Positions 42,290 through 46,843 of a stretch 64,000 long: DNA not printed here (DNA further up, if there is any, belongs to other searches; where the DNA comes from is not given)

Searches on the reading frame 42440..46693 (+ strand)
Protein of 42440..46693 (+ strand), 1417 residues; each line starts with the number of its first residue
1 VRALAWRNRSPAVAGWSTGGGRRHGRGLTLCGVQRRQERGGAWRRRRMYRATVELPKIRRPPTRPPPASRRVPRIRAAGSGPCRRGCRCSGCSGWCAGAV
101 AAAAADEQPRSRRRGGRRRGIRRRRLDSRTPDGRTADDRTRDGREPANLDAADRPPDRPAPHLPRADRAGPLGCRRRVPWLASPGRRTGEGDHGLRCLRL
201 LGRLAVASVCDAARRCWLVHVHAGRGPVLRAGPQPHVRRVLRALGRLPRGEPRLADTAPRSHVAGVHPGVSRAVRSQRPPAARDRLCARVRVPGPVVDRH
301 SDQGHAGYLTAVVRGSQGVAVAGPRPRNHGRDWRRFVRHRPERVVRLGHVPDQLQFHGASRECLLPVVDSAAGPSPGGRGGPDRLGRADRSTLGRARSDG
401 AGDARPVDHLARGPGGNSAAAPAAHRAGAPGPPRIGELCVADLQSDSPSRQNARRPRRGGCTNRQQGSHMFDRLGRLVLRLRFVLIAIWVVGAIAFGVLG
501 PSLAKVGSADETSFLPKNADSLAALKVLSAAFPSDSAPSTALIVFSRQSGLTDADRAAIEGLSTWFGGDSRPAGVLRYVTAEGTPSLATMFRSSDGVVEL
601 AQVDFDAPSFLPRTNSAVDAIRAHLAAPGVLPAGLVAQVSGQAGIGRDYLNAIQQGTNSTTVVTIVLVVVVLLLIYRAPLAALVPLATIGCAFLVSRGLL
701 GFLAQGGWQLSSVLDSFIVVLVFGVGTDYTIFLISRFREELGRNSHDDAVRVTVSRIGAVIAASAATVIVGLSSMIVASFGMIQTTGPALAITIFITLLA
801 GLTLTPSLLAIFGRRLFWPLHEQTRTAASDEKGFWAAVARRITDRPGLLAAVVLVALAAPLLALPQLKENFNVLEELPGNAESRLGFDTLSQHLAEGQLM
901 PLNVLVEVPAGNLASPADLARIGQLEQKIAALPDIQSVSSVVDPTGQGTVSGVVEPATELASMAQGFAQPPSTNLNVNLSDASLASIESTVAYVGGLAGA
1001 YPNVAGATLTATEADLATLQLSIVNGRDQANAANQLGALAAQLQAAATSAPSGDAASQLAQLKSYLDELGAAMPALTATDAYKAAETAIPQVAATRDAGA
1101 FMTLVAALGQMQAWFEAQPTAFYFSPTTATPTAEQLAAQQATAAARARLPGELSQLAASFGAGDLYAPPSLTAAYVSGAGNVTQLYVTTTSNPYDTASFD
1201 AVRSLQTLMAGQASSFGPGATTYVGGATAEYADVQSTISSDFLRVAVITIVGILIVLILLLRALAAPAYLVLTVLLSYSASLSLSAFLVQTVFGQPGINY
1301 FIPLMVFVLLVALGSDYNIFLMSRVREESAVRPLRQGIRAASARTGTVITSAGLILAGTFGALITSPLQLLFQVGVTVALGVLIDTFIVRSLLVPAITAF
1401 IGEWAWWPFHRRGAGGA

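Call 60: search_protein_families(library=pfam, proteins=[window:42440-46693:+], max_evalue=0.0001)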
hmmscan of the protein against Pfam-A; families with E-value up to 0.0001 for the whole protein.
window:42440-46693:+ (1417 aa): 1 family
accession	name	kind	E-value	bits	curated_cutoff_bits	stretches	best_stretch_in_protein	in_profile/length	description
PF03176.21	MMPL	-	4.2e-117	391.2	20.5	2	514-847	2-331/333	MMPL family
